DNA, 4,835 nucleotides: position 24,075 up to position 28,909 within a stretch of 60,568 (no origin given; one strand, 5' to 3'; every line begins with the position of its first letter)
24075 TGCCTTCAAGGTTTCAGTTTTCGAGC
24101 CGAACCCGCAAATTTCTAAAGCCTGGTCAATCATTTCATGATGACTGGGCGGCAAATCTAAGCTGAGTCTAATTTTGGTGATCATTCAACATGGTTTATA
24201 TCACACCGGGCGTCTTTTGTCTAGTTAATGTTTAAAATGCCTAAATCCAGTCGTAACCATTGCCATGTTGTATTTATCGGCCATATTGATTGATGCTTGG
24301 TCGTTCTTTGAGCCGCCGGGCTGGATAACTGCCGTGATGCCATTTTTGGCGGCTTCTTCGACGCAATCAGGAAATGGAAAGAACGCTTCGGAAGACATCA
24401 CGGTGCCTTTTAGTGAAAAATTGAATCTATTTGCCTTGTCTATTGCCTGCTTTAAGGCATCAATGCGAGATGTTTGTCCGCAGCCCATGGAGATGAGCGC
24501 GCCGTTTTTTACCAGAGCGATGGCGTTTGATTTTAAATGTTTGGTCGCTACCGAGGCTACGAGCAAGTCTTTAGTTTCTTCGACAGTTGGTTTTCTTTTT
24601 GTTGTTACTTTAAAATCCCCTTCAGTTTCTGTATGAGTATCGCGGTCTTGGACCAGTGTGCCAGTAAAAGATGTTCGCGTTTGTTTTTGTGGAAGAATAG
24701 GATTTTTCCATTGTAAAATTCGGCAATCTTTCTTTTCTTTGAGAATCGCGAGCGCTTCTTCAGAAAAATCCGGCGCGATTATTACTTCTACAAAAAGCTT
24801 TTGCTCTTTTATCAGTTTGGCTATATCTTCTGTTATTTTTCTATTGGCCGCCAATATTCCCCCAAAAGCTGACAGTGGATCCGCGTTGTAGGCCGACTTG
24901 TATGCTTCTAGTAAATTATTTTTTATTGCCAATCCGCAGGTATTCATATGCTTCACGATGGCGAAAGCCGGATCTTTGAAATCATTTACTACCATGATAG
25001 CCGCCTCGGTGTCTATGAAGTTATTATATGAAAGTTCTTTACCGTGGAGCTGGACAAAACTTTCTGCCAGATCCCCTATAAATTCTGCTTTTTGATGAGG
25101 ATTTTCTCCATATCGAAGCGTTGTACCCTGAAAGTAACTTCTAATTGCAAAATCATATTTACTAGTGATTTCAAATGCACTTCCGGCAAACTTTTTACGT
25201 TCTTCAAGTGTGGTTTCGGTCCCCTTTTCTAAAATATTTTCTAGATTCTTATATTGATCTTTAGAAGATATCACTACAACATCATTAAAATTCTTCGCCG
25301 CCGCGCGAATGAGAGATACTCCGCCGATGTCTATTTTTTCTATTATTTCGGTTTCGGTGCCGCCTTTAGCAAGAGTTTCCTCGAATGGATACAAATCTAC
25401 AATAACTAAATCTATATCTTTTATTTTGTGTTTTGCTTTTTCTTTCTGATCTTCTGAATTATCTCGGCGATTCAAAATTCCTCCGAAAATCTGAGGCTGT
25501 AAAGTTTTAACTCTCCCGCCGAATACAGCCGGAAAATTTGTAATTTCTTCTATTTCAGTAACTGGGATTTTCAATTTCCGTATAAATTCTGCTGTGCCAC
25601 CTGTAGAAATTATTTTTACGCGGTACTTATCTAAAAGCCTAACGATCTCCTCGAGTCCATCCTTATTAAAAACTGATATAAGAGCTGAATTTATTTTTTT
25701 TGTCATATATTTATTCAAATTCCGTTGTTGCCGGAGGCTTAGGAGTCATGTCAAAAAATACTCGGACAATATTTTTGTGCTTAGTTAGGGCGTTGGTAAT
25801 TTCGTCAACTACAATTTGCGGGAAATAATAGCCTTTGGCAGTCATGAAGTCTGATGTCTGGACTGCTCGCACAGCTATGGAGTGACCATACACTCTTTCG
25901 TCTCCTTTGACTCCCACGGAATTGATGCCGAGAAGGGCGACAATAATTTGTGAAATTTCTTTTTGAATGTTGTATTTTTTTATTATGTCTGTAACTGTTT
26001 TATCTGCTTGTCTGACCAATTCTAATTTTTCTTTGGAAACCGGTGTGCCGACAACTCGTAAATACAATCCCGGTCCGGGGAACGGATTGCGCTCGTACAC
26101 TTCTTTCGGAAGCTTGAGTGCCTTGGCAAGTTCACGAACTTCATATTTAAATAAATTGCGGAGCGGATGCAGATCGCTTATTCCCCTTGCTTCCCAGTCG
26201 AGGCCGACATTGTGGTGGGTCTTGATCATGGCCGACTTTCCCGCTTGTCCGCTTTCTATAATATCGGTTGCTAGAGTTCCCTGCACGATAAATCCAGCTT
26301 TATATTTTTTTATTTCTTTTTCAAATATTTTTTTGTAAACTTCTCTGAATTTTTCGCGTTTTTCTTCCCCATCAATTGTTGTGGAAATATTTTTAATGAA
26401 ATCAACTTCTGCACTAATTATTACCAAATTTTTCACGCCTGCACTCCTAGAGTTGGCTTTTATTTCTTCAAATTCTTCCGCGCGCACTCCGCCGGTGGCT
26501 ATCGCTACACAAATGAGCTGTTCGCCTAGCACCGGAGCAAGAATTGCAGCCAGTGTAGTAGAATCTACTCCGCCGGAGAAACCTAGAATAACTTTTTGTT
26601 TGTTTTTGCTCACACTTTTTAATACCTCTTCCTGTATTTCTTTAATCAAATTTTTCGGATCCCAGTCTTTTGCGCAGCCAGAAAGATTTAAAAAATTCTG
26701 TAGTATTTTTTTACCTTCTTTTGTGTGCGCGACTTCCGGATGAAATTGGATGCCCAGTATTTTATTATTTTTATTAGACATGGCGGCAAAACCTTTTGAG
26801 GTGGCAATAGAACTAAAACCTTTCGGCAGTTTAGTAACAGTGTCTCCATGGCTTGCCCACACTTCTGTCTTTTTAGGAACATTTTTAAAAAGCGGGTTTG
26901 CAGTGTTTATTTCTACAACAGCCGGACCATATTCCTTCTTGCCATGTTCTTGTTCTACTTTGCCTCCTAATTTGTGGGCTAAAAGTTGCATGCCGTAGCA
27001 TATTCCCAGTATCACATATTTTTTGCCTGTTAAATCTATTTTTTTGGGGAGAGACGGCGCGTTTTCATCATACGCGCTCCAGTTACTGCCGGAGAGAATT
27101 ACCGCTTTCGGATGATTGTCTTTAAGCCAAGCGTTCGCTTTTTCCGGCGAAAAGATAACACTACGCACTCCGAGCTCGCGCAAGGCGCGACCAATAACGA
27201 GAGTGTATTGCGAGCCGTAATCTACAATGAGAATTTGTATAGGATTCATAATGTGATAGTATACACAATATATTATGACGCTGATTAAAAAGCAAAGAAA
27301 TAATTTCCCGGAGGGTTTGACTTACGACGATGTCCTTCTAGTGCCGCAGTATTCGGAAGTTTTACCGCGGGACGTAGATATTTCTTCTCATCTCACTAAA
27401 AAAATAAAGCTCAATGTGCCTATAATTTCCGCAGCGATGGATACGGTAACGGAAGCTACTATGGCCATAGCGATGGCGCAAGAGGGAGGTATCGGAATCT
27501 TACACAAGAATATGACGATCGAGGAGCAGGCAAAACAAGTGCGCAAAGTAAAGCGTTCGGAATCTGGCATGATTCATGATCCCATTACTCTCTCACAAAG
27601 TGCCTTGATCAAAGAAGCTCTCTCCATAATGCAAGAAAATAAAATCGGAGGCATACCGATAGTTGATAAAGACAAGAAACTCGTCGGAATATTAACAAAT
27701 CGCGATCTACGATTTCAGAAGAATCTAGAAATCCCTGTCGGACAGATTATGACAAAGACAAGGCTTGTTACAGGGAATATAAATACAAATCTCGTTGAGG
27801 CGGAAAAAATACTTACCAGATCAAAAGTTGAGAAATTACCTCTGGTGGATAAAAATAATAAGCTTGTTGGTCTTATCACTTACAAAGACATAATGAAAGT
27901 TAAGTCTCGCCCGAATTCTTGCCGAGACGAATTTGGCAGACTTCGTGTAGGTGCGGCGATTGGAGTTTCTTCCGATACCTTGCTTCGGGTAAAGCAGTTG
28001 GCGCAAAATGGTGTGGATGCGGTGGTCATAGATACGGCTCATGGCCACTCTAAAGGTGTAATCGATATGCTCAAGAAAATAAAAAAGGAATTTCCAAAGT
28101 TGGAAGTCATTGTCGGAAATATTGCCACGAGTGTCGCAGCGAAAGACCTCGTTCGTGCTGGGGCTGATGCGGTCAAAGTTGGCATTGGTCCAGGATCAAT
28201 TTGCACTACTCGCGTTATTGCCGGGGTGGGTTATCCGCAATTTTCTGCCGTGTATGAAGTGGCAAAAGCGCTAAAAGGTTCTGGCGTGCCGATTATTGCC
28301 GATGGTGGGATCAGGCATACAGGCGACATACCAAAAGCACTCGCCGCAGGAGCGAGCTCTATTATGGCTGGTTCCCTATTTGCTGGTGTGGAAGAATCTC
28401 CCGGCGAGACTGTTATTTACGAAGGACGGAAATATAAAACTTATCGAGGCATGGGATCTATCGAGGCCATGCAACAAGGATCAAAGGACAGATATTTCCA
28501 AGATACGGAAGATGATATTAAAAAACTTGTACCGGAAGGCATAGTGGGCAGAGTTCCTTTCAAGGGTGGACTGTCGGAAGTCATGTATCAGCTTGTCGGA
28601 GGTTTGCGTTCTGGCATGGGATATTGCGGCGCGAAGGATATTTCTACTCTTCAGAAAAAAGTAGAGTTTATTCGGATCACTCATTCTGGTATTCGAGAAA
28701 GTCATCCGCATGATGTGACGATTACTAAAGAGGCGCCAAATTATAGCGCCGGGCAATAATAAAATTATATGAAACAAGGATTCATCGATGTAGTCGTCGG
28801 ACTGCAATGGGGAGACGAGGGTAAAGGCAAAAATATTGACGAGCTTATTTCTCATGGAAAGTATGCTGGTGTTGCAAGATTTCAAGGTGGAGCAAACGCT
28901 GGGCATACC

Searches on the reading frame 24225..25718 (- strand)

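Call 29: search_protein_families(library=pfam, proteins=[window:24225-25718:-], max_evalue=0.00001)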
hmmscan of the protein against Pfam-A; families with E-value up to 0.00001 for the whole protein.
window:24225-25718:- (497 aa): 2 families
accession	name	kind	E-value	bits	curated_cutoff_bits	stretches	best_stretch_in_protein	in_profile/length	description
PF01808.24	AICARFT_IMPCHas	-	4.2e-101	338.9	25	1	140-428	1-311/311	AICARFT/IMPCHase bienzyme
PF02142.27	MGS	-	3e-17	63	24.1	1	22-134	2-93/94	MGS-like domain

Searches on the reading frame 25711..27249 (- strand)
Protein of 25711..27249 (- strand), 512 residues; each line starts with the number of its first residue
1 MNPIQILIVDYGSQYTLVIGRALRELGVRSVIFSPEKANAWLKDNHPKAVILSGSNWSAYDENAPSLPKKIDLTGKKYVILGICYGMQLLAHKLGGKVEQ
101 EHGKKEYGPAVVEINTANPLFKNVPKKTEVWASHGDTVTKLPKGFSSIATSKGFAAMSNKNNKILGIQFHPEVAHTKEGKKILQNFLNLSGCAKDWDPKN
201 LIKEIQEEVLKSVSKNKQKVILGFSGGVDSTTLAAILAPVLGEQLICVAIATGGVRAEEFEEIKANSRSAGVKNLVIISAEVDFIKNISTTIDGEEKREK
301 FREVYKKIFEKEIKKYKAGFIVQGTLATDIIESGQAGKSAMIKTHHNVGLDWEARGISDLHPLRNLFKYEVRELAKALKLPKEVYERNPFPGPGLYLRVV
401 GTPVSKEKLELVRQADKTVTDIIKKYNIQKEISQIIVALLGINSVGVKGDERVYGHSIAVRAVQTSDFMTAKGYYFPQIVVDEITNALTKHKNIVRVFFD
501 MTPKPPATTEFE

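Call 29: search_protein_families(library=pfam, proteins=[window:25711-27249:-], max_evalue=0.00001)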
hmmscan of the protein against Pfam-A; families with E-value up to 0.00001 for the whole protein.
window:25711-27249:- (512 aa): 6 families
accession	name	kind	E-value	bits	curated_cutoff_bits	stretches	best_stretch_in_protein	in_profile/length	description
PF00117.34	GATase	-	1e-36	126.8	22.8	1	7-187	1-187/190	Glutamine amidotransferase class-I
PF00958.27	GMP_synt_C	-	2.9e-25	88.6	27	1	423-511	3-92/92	GMP synthase C terminal domain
PF02540.23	NAD_synthase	-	1.5e-12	47.6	21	0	203-261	3-63/242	NAD synthase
PF07722.19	Peptidase_C26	-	6e-09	36.4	20.5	1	78-172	106-219/219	Peptidase C26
PF00764.25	Arginosuc_synth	-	2.7e-06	27.9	27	1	219-288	1-69/162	Arginosuccinate synthase N-terminal HUP domain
PF01171.26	ATP_bind_3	-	8e-06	26.1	27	0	219-379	1-160/182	PP-loop family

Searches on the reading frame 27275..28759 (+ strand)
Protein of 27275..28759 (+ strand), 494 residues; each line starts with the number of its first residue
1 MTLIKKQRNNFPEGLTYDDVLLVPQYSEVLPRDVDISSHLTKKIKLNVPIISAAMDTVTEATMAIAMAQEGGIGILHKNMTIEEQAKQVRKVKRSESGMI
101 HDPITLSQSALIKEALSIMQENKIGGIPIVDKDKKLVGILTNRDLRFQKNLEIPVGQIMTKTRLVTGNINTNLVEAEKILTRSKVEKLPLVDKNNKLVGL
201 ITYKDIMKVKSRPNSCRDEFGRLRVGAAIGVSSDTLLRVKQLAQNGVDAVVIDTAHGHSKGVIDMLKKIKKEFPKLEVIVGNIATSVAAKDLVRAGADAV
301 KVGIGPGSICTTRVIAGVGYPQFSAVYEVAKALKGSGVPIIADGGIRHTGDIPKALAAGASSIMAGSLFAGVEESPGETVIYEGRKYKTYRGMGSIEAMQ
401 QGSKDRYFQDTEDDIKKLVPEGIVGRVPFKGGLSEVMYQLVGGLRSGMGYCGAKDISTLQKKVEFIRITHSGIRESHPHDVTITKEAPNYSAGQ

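Call 29: search_protein_families(library=pfam, proteins=[window:27275-28759:+], max_evalue=0.00001)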
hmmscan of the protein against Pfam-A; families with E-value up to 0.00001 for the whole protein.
window:27275-28759:+ (494 aa): 4 families
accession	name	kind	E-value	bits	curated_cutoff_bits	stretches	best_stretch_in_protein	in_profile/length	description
PF00478.31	IMPDH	-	5.4e-167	555.5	25.6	1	14-479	1-345/345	IMP dehydrogenase / GMP reductase domain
PF00571.33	CBS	-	1.2e-25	90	24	2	99-146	5-52/57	CBS domain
PF03060.21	NMO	-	9e-16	58.6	28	1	214-379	81-235/331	Nitronate monooxygenase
PF01070.24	FMN_dh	-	1.6e-09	37.7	24.9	1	262-369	206-305/350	FMN-dependent dehydrogenase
